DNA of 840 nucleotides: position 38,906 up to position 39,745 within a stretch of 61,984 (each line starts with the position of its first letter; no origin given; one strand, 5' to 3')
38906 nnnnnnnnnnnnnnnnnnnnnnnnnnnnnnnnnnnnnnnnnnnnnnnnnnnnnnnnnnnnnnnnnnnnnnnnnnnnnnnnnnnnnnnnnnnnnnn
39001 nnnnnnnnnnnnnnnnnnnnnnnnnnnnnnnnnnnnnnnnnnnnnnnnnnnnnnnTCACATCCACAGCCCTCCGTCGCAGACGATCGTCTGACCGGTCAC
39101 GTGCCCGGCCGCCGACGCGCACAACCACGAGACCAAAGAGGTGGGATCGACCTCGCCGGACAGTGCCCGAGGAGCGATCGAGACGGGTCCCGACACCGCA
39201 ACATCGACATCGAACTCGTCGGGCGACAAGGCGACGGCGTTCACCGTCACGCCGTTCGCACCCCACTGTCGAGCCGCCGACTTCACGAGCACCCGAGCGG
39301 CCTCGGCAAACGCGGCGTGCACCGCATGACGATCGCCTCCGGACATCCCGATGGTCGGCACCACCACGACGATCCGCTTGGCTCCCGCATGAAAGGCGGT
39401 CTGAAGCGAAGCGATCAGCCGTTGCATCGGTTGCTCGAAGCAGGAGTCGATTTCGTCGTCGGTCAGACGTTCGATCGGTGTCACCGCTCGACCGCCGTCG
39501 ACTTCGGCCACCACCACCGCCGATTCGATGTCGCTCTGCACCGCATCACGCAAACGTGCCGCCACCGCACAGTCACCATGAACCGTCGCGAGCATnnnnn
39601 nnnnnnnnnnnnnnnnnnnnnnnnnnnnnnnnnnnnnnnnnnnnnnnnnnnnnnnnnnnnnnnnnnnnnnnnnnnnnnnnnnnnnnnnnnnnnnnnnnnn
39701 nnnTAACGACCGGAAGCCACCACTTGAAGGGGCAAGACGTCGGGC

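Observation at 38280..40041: NTF2-like protein, catalytically dead truncated SDR and intact SDR in one coupled cassette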

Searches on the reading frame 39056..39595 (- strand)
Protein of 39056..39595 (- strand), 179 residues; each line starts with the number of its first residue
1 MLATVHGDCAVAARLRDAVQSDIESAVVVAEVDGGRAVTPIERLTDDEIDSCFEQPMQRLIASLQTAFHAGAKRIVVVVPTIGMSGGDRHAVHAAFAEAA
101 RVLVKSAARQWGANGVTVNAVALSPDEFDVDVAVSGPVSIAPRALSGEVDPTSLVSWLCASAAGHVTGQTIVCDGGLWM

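Call 3: search_protein_families(library=pfam, proteins=[window:39056-39595:-], max_evalue=0.01)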
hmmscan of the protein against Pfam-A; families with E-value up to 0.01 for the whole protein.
window:39056-39595:- (179 aa): 2 families
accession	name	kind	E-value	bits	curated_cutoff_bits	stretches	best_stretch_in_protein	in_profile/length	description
PF13561.12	adh_short_C2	-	2.1e-07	31.2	27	1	65-177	113-235/236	Enoyl-(Acyl carrier protein) reductase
PF00106.31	adh_short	-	0.00055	19.9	26.6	1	34-123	86-179/195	short chain dehydrogenase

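Call 4: search_protein_families(library=ncbifam, proteins=[window:39056-39595:-], max_evalue=0.01)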
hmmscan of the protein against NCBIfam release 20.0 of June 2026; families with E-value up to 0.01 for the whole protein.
window:39056-39595:- (179 aa): 44 families (the best 25 are shown)
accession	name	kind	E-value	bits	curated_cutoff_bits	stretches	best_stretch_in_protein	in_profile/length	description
TIGR02415.1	23BDH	subfamily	1.1e-10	41.3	304.35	2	150-177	224-251/254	acetoin reductase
NF006394.0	PRK08643.1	equivalog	8.2e-10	38.5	381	1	26-177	81-254/257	(S)-acetoin forming diacetyl reductase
NF047420.2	EF_P_mod_YmfI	equivalog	1.7e-08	34.5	238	1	25-122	73-174/236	elongation factor P 5-aminopentanone reductase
NF009384.0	PRK12743.1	equivalog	6.1e-07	28.9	264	1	91-178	155-248/258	SDR family oxidoreductase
NF004534.0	PRK05884.1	equivalog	6.6e-07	29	244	1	74-173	126-215/224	SDR family oxidoreductase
NF004197.0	PRK05653.1-1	equivalog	9.3e-07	28.7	332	1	43-179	102-248/249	3-oxoacyl-ACP reductase FabG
NF004202.0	PRK05653.2-2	equivalog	1.5e-06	28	333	1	27-176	87-246/259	3-oxoacyl-ACP reductase FabG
TIGR01830.1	3oxo_ACP_reduc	equivalog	1.8e-06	27.8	297.75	1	54-177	105-238/239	3-oxoacyl-[acyl-carrier-protein] reductase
NF009389.0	PRK12748.1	subfamily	2e-06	27.3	286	1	14-176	84-253/256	SDR family oxidoreductase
NF006693.0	PRK09242.1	equivalog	4e-06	26.2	328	1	152-177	228-253/258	SDR family oxidoreductase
NF006267.0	PRK08416.1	equivalog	9.3e-06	25.4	369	1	70-176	142-256/260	enoyl-ACP reductase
NF009464.0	PRK12824.1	subfamily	1.3e-05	25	269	1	71-179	130-244/245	3-oxoacyl-ACP reductase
NF009383.0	PRK12742.1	equivalog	1.3e-05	24.9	343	1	42-176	92-234/237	SDR family oxidoreductase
NF006070.0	PRK08213.1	subfamily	1.3e-05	24.8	279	1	71-177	140-256/259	gluconate 5-dehydrogenase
NF005559.1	PRK07231.1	subfamily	1.9e-05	24.3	215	1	8-177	64-247/249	glucose 1-dehydrogenase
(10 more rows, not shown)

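Call 6: find_homologous_proteins(query=window:39056-39595:-)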
Query window:39056-39595:- (179 aa): 228 proteins with E <= 0.001 among 1399 candidates; the best 120 are listed.
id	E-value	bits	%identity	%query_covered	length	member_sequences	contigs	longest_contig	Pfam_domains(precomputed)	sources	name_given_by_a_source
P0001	1.8e-107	375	98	100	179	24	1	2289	PF13561.13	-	-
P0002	1.0e-72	262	70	100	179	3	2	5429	PF13561.13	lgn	-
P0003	1.2e-70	255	69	100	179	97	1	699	PF13561.13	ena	-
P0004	2.8e-70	254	68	100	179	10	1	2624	PF13561.13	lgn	-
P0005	3.0e-70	254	69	100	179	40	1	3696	PF13561.13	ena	-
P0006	7.2e-69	249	68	100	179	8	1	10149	PF13561.13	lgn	-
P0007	4.2e-68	247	68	100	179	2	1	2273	PF13561.13,PF00106.32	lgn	-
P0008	3.3e-67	244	66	100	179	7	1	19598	PF13561.13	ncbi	-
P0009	2.5e-65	237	63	98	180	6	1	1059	PF13561.13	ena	-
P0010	3.3e-64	234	64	100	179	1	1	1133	PF13561.13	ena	-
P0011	1.7e-62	228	63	100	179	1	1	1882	PF13561.13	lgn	-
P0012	5.1e-62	227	64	98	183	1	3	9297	PF13561.13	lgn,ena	-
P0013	7.9e-62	226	61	100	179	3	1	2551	PF13561.13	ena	-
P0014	8.0e-62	226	65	97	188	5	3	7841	PF13561.13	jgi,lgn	-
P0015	5.5e-61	223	60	100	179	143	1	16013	PF13561.13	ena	-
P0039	6.2e-55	204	58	100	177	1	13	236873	PF13561.13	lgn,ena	-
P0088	1.6e-43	167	61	78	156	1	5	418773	PF13561.13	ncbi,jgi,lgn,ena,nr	ncbi:MAG TPA: SDR family oxidoreductase [Ilumatobacteraceae bacterium]|nr:SDR family oxidoreductase 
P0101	3.2e-42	162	47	100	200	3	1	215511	PF13561.13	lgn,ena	-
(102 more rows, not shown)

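Call 7: find_encoding_contigs(protein=P0088, flank=6000, max_places=3)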
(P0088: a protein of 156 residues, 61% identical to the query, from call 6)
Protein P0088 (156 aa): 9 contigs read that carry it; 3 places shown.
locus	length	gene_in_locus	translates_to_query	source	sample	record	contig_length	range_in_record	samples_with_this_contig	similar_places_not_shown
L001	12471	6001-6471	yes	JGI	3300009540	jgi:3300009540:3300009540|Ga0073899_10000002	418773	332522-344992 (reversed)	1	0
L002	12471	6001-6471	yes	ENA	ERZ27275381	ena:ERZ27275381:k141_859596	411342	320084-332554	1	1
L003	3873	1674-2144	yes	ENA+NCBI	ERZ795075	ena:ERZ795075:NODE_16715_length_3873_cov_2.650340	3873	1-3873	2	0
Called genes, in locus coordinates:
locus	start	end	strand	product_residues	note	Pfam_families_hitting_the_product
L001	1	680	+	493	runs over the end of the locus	PF02805:Ada_Zn_binding, PF12833:HTH_18, PF06029:AlkA_N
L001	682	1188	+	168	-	PF02870:Methyltransf_1N, PF01035:DNA_binding_1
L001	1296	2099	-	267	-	PF00378:ECH_1, PF16113:ECH_2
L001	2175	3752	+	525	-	PF00501:AMP-binding, PF13193:AMP-binding_C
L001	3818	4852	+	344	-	PF02515:CoA_transf_3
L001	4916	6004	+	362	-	-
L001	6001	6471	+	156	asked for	PF13561:adh_short_C2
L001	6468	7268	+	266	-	PF00106:adh_short, PF08659:KR, PF13561:adh_short_C2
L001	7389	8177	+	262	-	-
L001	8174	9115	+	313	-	PF01370:Epimerase, PF16363:GDP_Man_Dehyd, PF07993:NAD_binding_4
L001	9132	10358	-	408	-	PF01041:DegT_DnrJ_EryC1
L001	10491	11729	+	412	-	PF04909:Amidohydro_2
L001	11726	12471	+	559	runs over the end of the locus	PF07969:Amidohydro_3, PF01979:Amidohydro_1 (weak)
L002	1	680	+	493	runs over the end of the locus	PF02805:Ada_Zn_binding, PF12833:HTH_18, PF06029:AlkA_N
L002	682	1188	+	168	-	PF02870:Methyltransf_1N, PF01035:DNA_binding_1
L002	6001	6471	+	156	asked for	PF13561:adh_short_C2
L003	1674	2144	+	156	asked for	PF13561:adh_short_C2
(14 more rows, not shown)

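Call 8: find_encoding_contigs(protein=P0101, flank=6000, max_places=3)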
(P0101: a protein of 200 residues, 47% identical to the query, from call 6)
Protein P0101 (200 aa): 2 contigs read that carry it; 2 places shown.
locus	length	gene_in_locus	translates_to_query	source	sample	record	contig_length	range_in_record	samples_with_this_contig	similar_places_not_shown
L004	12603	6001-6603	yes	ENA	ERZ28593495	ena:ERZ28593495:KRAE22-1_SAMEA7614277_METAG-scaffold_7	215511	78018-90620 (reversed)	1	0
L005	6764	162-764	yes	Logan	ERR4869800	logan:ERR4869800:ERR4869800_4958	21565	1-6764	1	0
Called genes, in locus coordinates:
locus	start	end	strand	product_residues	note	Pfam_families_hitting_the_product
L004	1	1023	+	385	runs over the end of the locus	PF00108:Thiolase_N (weak), PF22691:Thiolase_C_1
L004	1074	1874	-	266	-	PF00378:ECH_1, PF16113:ECH_2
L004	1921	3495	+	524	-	PF00501:AMP-binding, PF13193:AMP-binding_C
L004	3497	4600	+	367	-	PF02515:CoA_transf_3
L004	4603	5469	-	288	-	PF00106:adh_short, PF08659:KR, PF13561:adh_short_C2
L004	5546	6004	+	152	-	PF13577:SnoaL_4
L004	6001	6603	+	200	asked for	PF13561:adh_short_C2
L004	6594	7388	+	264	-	PF00106:adh_short, PF01370:Epimerase (weak), PF08659:KR, PF13561:adh_short_C2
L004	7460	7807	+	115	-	PF07110:EthD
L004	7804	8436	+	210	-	PF13302:Acetyltransf_3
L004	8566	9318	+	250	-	-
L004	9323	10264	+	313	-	PF01370:Epimerase, PF04321:RmlD_sub_bind, PF16363:GDP_Man_Dehyd, PF07993:NAD_binding_4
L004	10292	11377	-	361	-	PF01636:APH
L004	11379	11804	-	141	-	PF13577:SnoaL_4, PF14534:DUF4440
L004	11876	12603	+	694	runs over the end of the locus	PF04879:Molybdop_Fe4S4, PF00384:Molybdopterin, PF01568:Molydop_binding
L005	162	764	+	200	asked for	PF13561:adh_short_C2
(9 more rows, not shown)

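Call 9: find_encoding_contigs(protein=P0039, flank=6000, max_places=3)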
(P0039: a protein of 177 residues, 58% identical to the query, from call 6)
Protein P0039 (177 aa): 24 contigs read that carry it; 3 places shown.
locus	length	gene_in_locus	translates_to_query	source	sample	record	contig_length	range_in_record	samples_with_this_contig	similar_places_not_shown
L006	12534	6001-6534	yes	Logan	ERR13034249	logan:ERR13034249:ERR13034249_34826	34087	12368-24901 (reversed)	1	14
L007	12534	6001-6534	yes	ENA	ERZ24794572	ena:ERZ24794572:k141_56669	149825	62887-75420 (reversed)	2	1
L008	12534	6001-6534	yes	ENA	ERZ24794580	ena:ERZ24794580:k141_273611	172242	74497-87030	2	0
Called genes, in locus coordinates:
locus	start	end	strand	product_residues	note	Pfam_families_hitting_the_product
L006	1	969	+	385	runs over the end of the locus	PF00108:Thiolase_N, PF22691:Thiolase_C_1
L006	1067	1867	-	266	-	PF00378:ECH_1, PF16113:ECH_2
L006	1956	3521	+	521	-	PF00501:AMP-binding, PF13193:AMP-binding_C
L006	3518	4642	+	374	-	PF02515:CoA_transf_3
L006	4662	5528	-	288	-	PF00106:adh_short, PF08659:KR, PF13561:adh_short_C2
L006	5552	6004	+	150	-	PF13577:SnoaL_4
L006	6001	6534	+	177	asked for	PF13561:adh_short_C2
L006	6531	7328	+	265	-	PF00106:adh_short, PF08659:KR (weak), PF13561:adh_short_C2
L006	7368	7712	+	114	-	PF07110:EthD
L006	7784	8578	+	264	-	-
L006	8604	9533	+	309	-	PF01370:Epimerase, PF04321:RmlD_sub_bind, PF16363:GDP_Man_Dehyd, PF07993:NAD_binding_4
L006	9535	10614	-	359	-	PF01636:APH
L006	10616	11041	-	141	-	PF13577:SnoaL_4, PF14534:DUF4440 (weak), PF12680:SnoaL_2 (weak)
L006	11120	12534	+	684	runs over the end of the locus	PF04879:Molybdop_Fe4S4, PF00384:Molybdopterin, PF01568:Molydop_binding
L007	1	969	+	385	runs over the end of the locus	PF00108:Thiolase_N, PF22691:Thiolase_C_1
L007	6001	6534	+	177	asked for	PF13561:adh_short_C2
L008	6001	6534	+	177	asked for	PF13561:adh_short_C2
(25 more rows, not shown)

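Call 15: search_solved_structures(query=A1, max_evalue=0.001, show_alignments=2)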
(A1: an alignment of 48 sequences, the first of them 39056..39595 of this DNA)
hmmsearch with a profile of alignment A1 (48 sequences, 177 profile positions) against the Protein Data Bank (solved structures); distinct sequences matched with E-value up to 0.001: 205 (the best 60 are shown).
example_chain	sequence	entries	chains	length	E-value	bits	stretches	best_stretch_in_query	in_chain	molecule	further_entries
3osu_A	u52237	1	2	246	9e-17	64.8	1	39-177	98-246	3-oxoacyl-[acyl-carrier-protein] reductase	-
3sj7_A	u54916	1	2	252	1.1e-16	64.6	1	39-177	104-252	3-oxoacyl-(Acyl-carrier-protein) reductase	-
6t5x_A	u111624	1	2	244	1.8e-14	57.4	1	26-177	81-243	3-oxoacyl-[acyl-carrier-protein] reductase FabG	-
6t7m_A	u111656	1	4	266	2.2e-14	57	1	26-177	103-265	3-oxoacyl-[acyl-carrier-protein] reductase FabG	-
6t77_A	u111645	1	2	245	2.9e-14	56.7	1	18-177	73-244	3-oxoacyl-ACP reductase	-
4m8s_A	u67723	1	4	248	4.7e-14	56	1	35-177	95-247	Putative 3-oxoacyl-[acyl-carrier protein] reductase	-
1i01_A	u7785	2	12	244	1.6e-13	54.2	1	25-177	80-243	BETA-KETOACYL [ACP] REDUCTASE | 3-oxoacyl-[acyl-carrier protein] reductase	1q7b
1q7c_A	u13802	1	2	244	2.6e-13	53.5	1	25-177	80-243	3-oxoacyl-[acyl-carrier protein] reductase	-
7emg_A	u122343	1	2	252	3.3e-13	53.2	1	26-177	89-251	3-oxoacyl-[acyl-carrier-protein] reductase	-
2ph3_A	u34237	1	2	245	1.5e-12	51.1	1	37-175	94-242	3-oxoacyl-[acyl carrier protein] reductase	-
3u09_A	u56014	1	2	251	3.2e-12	50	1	22-177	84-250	3-oxoacyl-[acyl-carrier-protein] reductase FabG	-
4wjz_A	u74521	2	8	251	4e-12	49.7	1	28-177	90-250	3-oxoacyl-[acyl-carrier-protein] reductase FabG | 3-oxoacyl-[acyl-carrier protein] reductase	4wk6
2uvd_A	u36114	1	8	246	5.3e-12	49.3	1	5-177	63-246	3-OXOACYL-(ACYL-CARRIER-PROTEIN) REDUCTASE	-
3tzh_A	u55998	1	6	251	5.5e-12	49.2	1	28-177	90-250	3-oxoacyl-[acyl-carrier protein] reductase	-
3tzk_A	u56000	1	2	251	6.7e-12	49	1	26-177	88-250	3-oxoacyl-[acyl-carrier protein] reductase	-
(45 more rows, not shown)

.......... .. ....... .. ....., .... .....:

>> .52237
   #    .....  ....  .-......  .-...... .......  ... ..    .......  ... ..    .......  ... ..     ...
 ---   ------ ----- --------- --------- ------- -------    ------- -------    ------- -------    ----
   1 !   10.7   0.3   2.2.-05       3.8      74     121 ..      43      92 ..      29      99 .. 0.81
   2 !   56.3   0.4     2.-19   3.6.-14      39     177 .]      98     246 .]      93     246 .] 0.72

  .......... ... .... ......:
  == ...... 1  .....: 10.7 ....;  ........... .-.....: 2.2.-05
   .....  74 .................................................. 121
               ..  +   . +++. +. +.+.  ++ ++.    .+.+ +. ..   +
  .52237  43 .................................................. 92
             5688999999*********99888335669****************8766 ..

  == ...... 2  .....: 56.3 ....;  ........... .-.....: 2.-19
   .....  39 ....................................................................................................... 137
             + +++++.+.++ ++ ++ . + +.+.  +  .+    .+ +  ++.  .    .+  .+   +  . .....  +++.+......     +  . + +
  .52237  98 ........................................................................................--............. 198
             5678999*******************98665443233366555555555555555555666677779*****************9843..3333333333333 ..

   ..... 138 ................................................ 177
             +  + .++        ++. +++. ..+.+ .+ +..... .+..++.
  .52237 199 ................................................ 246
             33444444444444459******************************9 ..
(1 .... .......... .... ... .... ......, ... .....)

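Call 19: find_related_loci(query=A1, collection=genome_contigs, flank=4000)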
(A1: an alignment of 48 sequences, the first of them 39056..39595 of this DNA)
Query A1 (179 aa) in genome_contigs; peptide patterns used: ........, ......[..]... (x = any residue, [..] = any of these).
600 stretches matched a pattern (row limit reached: there are more); 219 encode a relative of the query (tblastn E <= 1e-3); the best 80 are kept; 80 distinct loci.
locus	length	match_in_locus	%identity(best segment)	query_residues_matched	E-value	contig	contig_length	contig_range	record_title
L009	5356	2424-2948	68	5-179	1e-68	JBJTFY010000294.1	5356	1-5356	MAG: Actinomycetota bacterium isolate samp_4319_metabat2_77 samp_4319_1526309, whole genome shotgun sequence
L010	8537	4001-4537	59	1-179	2e-66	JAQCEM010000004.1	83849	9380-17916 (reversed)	MAG: Actinomycetota bacterium isolate casp40-mb.115 NODE_543_length_83849_cov_0.397481, whole genome shotgun sequence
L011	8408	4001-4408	58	44-179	4e-45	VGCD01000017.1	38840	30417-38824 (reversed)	MAG: Actinomycetota bacterium isolate K_Offshore_surface_m2_010 K_Offshore_surface_m2_010_Ga0194130_10001417, whole geno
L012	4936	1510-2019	56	11-179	3e-44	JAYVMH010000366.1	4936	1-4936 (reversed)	MAG: Actinomycetota bacterium isolate GL6_UpB_concoct_86 GL6_UpB_concoct_86_365, whole genome shotgun sequence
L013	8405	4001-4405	57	44-179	7e-42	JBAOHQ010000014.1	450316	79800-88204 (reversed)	MAG: Ilumatobacteraceae bacterium isolate AS_Ams2_Bin21 np1-np2_contig_9665, whole genome shotgun sequence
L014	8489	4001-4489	47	19-179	2e-37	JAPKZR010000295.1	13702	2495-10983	MAG: Actinomycetota bacterium isolate LacPavin_0419_WC53_MAG_62_15 LacPavin_0419_WC53_scaffold_68375, whole genome shotg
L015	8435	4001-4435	38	41-179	3e-22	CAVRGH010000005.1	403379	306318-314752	MAG: uncultured Acidimicrobiia bacterium isolate MFD05442.bin.1.1 genome assembly, contig: contig_19038, whole genome sh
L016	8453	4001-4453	38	37-179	4e-19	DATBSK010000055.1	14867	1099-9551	MAG TPA_asm: Acidimicrobiia bacterium isolate SMAG_U4155 k141_317132, whole genome shotgun sequence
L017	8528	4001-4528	38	8-179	6e-19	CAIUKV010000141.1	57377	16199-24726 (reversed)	MAG: uncultured actinobacterium isolate LaPlata-b_bin-0363 genome assembly, contig: bin-0363:141/284, whole genome shotg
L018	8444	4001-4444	35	40-179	4e-18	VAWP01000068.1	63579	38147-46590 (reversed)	MAG: Actinobacteria bacterium isolate AC_9 14_0919_05_20cm_scaffold_768, whole genome shotgun sequence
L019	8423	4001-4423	35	46-179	8e-18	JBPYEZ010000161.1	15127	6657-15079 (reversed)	MAG: Acidimicrobiales bacterium isolate Bin.026.fastaField_pasture_P2 k127_6388755, whole genome shotgun sequence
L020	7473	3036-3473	37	54-179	1e-13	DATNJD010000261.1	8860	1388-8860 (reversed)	MAG TPA_asm: Acidimicrobiales bacterium isolate SMAG_U11390 k141_423696, whole genome shotgun sequence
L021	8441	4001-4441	34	43-179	8e-13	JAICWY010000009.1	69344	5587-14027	MAG: Candidatus Eremiobacteria bacterium isolate LS_FP_2_bin.76 k141_392585_length_69344_cov_20.3809, whole genome shotg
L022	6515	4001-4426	33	58-179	1e-12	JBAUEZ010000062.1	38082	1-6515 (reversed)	MAG: Candidatus Aquilonibacter sp. isolate MFD10821_ilm_asm_bin13 k127_124521, whole genome shotgun sequence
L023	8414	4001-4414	32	42-177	2e-12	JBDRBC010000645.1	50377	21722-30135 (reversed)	MAG: bacterium isolate MEGAHIT-group-1.1038 k141_7043291, whole genome shotgun sequence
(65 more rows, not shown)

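Call 24: predict_structure(alignment_id=A1)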
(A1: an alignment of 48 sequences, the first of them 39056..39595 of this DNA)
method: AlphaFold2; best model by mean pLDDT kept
length: 179 residues; sequences in the alignment: 48
mean_pLDDT: 93.8   pTM: 0.91
mean pLDDT of the five models: 93.8, 92.3, 91.8, 90.8, 90.2
residues with pLDDT >= 90: 152; 70-90: 24; 50-70: 3; < 50: 0
segments of 3 or more residues with pLDDT < 50: none
pLDDT, mean of each block of 10 residues (from residue 1): 95 97 98 92 96 97 98 98 81 95 97 98 94 82 87 98 98 86
secondary structure, 60 per line:
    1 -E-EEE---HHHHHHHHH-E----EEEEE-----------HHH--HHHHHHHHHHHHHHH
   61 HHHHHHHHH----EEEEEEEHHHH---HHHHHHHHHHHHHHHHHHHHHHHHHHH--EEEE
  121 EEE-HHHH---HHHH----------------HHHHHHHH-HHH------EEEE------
elements in order: E4-6 H10-18 E25-29 H46-69 E74-80 H81-84 H88-114 E117-123 H125-128 H132-135 H152-159 E170-173

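Call 28: fold_search(model_id=the predicted structure, library=pdb)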
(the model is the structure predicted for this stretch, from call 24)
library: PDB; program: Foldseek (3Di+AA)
matches with E <= 10: 1988; with E <= 0.001: 1441
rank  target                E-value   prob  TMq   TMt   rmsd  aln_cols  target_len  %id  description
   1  1geg_A                2.9e-08  1.00  0.70  0.50   6.0       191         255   24  CRYATAL STRUCTURE ANALYSIS OF MESO-2,3-BUTANEDIOL DEHYDROGENASE (released 2001-02-28)
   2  1geg_E                5.5e-08  1.00  0.66  0.48   4.7       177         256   25  CRYATAL STRUCTURE ANALYSIS OF MESO-2,3-BUTANEDIOL DEHYDROGENASE (released 2001-02-28)
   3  3wye_B                1.2e-07  1.00  0.70  0.54   4.9       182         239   19  Crystal Structure of chimeric engineered (2S,3S)-butanediol dehydrogenase complexed with NAD+ (released 2015-08-26)
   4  3woh                  1.3e-07  1.00  0.58  0.46   6.3       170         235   19  Structure of Ketoreductase SiaM from Streptomyces sp. A7248 (released 2014-08-06)
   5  4ag3_D                1.7e-07  1.00  0.60  0.46   5.4       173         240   21  Crystal structure of 3-ketoacyl-(acyl-carrier-protein) reductase (FabG) from Pseudomonas aeruginosa in complex with NA (released 2013-02-06)
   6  4dmm_B                2.0e-07  1.00  0.62  0.48   4.8       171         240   23  3-oxoacyl-[acyl-carrier-protein] reductase from Synechococcus elongatus PCC 7942 in complex with NADP (released 2012-02-22)
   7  3osu_A                2.1e-07  1.00  0.71  0.53   3.5       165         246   25  Crystal structure of the 3-oxoacyl-acyl carrier protein reductase, FabG, from Staphylococcus aureus (released 2010-09-29)
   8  4dmm_A                2.1e-07  1.00  0.65  0.49   3.7       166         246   27  3-oxoacyl-[acyl-carrier-protein] reductase from Synechococcus elongatus PCC 7942 in complex with NADP (released 2012-02-22)
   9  6wpr_B                2.3e-07  1.00  0.58  0.45   5.6       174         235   18  Crystal structure of a putative 3-oxoacyl-ACP reductase (FabG) with NADP(H) from Acinetobacter baumannii (released 2020-06-10)
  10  3wye_A                2.8e-07  1.00  0.70  0.51   4.7       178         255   20  Crystal Structure of chimeric engineered (2S,3S)-butanediol dehydrogenase complexed with NAD+ (released 2015-08-26)
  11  3emk_C                2.8e-07  1.00  0.63  0.49   5.6       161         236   21  2.5A crystal structure of glucose/ribitol dehydrogenase from brucella melitensis (released 2008-10-28)
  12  5cej                  2.8e-07  1.00  0.65  0.51   5.5       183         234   21  The crystal structure of 3-ketoacyl-(acyl-carrier-protein) reductase (FabG) from Yersinia pestis at 2.50A resolution (released 2015-11-18)
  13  7cax_D                2.9e-07  1.00  0.64  0.49   4.4       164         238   24  Crystal structure of bacterial reductase (released 2021-06-16)
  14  6t5x_A                2.9e-07  1.00  0.62  0.46   5.7       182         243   21  Crystal structure of Salmonella typhimurium FabG in complex with NADPH at 1.5 A resolution (released 2020-11-18)
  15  6t62_B                2.9e-07  1.00  0.59  0.47   5.6       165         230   19  Crystal structure of Acinetobacter baumannii FabG in complex with NADPH at 1.8 A resolution (released 2020-11-18)
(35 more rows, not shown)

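Call 36: find_encoding_contigs(protein=P0001, flank=3000, max_places=4)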
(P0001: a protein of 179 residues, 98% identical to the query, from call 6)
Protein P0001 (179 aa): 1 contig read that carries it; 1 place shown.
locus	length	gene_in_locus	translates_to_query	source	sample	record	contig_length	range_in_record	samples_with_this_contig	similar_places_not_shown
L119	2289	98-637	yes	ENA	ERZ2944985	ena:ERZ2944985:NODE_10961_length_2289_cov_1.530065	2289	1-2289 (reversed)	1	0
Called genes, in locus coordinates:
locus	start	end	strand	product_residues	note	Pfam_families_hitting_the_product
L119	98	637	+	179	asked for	PF13561:adh_short_C2 (weak)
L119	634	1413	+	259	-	PF00106:adh_short, PF08659:KR, PF13561:adh_short_C2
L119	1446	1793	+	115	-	PF07110:EthD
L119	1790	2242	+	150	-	PF13302:Acetyltransf_3 (weak)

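Call 51: search_protein_representatives(alignment_id=A1)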
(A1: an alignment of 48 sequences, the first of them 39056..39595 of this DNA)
Query: 48 sequences, 177 profile positions. Proteins with E-value up to 0.001 (for the whole library): 7761; up to 1e-10: 452; up to 1e-30: 36. The best 150 are listed.
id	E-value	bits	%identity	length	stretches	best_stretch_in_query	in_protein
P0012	2.3e-82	291.5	-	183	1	2-177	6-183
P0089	6.1e-73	260.9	-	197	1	3-177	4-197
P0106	4.6e-70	251.5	-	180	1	1-177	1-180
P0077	3.1e-65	235.7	-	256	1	4-177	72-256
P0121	4.5e-65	235.2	-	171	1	13-177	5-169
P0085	2.4e-59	216.6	-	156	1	60-177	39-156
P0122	1.8e-51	191.0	-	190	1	5-177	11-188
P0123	5.2e-50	186.2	-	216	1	24-177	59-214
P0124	7.6e-50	185.6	-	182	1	4-177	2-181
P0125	4.9e-44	166.7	-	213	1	36-177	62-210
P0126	2.6e-43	164.3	-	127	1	25-142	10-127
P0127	2.5e-40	154.6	-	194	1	29-177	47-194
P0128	2.7e-40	154.5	-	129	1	55-177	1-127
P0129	2.6e-39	151.3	-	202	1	24-177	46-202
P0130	3.5e-38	147.6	-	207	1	5-177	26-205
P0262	8.1e-20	87.8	-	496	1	4-177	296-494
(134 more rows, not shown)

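Call 53: find_encoding_contigs(protein=P0262, flank=4000, max_places=4)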
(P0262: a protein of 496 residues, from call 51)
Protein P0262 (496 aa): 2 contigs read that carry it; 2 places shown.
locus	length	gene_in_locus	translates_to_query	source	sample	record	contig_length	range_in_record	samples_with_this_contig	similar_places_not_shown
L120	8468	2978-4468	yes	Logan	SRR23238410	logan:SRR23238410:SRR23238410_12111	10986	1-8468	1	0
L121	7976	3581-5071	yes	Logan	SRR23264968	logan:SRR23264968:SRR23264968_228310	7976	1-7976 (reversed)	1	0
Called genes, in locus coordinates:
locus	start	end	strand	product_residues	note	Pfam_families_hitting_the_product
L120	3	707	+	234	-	?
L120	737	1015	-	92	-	-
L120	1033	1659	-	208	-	-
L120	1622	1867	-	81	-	-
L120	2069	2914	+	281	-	PF00106:adh_short, PF08659:KR (weak), PF13561:adh_short_C2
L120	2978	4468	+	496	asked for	PF00378:ECH_1, PF16113:ECH_2, PF13561:adh_short_C2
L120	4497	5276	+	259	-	PF23441:SDR, PF00106:adh_short, PF08659:KR, PF13561:adh_short_C2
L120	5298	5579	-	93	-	PF00578:AhpC-TSA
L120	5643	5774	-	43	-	PF00578:AhpC-TSA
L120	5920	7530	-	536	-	PF00883:Peptidase_M17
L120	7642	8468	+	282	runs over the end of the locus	PF00763:THF_DHG_CYH, PF02882:THF_DHG_CYH_C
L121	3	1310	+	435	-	?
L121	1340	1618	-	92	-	-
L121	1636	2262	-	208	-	-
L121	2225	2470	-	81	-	-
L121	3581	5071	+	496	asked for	PF00378:ECH_1, PF16113:ECH_2, PF13561:adh_short_C2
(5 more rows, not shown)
